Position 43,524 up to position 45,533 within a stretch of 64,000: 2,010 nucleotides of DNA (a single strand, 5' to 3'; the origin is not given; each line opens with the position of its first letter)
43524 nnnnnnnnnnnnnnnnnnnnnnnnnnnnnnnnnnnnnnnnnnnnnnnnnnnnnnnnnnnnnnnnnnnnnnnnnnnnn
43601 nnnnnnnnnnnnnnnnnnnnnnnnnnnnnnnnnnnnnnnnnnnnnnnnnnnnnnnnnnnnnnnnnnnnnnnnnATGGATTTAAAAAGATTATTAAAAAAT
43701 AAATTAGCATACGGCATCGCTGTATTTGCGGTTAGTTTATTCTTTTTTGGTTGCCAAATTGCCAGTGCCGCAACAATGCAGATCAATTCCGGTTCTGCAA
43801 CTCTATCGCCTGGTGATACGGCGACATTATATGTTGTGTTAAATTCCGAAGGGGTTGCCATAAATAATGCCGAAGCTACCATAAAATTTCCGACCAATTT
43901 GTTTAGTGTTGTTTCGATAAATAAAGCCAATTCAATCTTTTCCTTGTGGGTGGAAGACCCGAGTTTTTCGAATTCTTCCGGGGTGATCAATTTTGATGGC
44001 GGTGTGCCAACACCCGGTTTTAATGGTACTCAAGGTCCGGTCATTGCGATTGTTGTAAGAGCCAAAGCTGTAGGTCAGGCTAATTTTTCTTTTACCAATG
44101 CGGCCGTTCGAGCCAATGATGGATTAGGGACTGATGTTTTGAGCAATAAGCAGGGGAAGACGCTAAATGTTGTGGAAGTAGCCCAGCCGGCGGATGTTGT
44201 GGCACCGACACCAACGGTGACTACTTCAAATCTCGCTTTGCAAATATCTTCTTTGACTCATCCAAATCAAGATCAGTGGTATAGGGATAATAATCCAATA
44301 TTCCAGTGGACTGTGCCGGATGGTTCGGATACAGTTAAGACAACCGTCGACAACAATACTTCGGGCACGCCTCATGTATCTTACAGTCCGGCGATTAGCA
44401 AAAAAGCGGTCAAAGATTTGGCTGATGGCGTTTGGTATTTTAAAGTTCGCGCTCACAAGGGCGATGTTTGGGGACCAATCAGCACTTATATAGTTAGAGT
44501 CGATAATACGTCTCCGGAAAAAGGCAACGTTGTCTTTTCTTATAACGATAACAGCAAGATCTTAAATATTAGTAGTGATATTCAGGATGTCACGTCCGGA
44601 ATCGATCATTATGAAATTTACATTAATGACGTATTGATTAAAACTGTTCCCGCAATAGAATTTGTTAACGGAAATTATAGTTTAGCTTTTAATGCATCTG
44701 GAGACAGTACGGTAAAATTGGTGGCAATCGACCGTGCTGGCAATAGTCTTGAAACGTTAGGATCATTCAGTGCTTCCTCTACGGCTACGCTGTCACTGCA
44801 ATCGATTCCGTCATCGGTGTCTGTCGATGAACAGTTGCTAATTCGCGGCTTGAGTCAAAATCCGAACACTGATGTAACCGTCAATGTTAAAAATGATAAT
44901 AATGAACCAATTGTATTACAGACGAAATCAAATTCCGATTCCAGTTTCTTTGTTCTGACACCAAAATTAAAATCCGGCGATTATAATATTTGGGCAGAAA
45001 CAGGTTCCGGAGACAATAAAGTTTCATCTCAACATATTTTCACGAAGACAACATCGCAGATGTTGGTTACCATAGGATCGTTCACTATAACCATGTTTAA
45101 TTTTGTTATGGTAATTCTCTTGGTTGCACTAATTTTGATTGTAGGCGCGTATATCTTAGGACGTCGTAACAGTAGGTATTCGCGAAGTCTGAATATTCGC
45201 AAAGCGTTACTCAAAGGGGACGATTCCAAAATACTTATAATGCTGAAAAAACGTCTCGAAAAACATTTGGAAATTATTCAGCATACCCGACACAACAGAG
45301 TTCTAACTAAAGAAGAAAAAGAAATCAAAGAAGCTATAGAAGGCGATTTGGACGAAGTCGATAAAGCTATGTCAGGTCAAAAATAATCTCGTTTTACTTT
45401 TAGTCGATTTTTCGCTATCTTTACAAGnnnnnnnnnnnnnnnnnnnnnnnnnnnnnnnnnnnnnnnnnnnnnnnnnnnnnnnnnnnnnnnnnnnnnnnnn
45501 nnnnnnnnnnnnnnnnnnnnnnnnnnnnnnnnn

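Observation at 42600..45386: Second dockerin module (on the giant protein) followed by two tandem cohesin-like membrane proteins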

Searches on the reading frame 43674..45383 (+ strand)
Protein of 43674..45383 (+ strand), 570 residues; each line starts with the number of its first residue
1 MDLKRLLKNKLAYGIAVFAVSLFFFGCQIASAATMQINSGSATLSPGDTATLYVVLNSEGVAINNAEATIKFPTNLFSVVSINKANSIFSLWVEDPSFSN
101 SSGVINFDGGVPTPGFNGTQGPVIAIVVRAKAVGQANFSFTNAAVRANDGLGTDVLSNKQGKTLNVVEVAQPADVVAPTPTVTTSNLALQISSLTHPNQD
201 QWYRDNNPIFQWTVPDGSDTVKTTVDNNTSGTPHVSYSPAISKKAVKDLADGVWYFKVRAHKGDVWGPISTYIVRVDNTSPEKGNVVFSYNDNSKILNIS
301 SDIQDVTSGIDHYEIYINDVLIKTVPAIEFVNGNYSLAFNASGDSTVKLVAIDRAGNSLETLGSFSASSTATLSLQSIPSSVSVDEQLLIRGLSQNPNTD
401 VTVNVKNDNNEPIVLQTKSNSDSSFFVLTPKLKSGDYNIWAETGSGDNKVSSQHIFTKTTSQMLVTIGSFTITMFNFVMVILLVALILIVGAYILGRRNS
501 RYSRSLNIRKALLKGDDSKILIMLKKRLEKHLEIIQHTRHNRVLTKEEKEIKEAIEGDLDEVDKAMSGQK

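Call 9: search_protein_families(library=pfam, proteins=[window:43674-45383:+], max_evalue=1)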
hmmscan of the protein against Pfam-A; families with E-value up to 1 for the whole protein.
window:43674-45383:+ (570 aa): 3 families
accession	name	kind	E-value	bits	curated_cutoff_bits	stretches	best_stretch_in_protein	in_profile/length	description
PF11589.14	DUF3244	-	0.0096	16.3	25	1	370-439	12-81/96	Domain of unknown function (DUF3244)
PF19077.6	Big_13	-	0.01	16.7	27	0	195-260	15-83/102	Bacterial Ig-like domain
PF25741.1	Viral_FcR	-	0.12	12.7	27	1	382-487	62-166/174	Viral Fc-gamma receptor-like domain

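Call 10: search_protein_families(library=ncbifam, proteins=[window:43674-45383:+], max_evalue=1)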
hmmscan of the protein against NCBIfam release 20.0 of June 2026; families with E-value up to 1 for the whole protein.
window:43674-45383:+ (570 aa): 2 families
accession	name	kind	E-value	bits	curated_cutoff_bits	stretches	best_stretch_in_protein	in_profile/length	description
NF047446.1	barrel_OmpL47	domain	0.0052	17.2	40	1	293-358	4-58/68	OmpL47-type beta-barrel domain-containing protein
NF033510.3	Ca_tandemer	repeat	0.42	11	50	0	324-358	54-95/96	Ca2+-stabilized repeat-containing adhesin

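Call 11: search_solved_structures(query=window:43674-45383:+, max_evalue=10)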
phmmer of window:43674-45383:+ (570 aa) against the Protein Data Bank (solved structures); distinct sequences matched with E-value up to 10: 1.
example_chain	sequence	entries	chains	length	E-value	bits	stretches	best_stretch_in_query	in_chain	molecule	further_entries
4j4s_A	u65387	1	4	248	1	11.1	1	188-234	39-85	Nucleocapsid protein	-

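Call 68: search_protein_families(library=pfam, alignment_id=A4, max_evalue=0.01)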
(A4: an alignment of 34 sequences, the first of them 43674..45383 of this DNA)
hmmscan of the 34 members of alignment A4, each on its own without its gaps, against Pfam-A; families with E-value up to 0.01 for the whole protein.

A. member 1, window:43674-45383:+ (570 aa): 1 family
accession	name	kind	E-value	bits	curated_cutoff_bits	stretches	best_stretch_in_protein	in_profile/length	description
PF11589.14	DUF3244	-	0.0096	16.3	25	0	370-439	12-81/96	Domain of unknown function (DUF3244)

B. families by the number of members that match (of 34 scanned): 19 families
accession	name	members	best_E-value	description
PF24893.1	DUF7743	9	5.2e-06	Domain of unknown function (DUF7743)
PF19077.6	Big_13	7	1.6e-15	Bacterial Ig-like domain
PF00963.24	Cohesin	6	1.4e-08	Cohesin domain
PF13620.12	CarboxypepD_reg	1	1.5e-18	Carboxypeptidase regulatory-like domain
PF13715.12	CarbopepD_reg_2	1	3.3e-09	CarboxypepD_reg-like domain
PF08239.17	SH3_3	1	3.3e-08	Bacterial SH3 domain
PF17802.7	SpaA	1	9e-06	Prealbumin-like fold domain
PF17957.7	Big_7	1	2.7e-05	Bacterial Ig domain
PF00558.24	Vpu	1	0.00031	Vpu protein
PF07495.19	Y_Y_Y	1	0.00036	Y_Y_Y domain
PF23194.1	NOMO_5th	1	0.0018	NOMO fifth transthyretin-like domain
PF00041.27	fn3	1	0.0024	Fibronectin type III domain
PF13584.12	BatD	1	0.0026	BatD DUF11 like domain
PF13457.12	GW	1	0.006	GW (Gly-Tryp) dipeptide domain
PF01868.21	RNase_P-MRP_p29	1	0.007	Ribonuclease P/MRP, subunit p29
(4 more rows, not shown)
